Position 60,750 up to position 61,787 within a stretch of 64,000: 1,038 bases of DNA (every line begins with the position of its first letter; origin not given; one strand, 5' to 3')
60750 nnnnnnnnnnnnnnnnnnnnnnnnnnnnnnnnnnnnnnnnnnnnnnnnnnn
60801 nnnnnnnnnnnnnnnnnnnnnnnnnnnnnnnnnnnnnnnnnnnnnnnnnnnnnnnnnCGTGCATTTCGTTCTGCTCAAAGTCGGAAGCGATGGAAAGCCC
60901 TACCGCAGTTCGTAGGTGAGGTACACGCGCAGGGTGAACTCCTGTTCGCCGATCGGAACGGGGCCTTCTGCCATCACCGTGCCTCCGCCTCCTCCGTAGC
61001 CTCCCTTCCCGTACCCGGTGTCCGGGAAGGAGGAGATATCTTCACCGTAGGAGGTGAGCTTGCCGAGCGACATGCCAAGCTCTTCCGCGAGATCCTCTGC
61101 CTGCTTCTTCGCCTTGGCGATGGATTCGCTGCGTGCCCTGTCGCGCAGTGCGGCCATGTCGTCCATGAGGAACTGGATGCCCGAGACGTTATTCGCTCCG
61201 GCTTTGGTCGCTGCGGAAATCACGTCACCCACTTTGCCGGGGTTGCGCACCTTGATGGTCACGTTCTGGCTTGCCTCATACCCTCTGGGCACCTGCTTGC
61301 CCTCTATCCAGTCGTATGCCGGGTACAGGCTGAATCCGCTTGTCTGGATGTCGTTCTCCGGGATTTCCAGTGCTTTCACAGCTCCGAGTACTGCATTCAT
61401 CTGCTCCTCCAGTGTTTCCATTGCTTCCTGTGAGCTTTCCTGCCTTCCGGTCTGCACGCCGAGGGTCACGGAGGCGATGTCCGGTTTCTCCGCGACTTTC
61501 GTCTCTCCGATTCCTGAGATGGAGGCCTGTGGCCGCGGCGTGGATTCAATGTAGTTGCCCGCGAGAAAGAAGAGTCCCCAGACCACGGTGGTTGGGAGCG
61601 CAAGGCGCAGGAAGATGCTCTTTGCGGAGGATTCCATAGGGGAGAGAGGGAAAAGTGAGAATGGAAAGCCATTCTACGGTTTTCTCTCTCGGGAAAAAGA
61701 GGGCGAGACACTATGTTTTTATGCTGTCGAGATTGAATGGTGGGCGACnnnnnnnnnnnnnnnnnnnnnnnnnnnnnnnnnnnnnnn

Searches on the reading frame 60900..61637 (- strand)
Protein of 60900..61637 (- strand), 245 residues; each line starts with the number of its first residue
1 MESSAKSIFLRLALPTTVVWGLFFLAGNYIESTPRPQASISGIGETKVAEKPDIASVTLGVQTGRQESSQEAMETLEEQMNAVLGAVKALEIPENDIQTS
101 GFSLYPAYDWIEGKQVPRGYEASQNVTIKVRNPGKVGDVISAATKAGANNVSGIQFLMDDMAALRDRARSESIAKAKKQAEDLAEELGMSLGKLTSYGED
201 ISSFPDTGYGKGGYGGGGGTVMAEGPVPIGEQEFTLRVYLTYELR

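Call 69: search_protein_families(library=pfam, proteins=[window:60900-61637:-], max_evalue=0.001)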
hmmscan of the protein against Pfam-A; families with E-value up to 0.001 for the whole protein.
window:60900-61637:- (245 aa): 1 family
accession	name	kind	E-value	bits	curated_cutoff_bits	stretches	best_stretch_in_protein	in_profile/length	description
PF04402.19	SIMPL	-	3.5e-44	151.9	25.2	1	44-242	5-205/205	Protein of unknown function (DUF541)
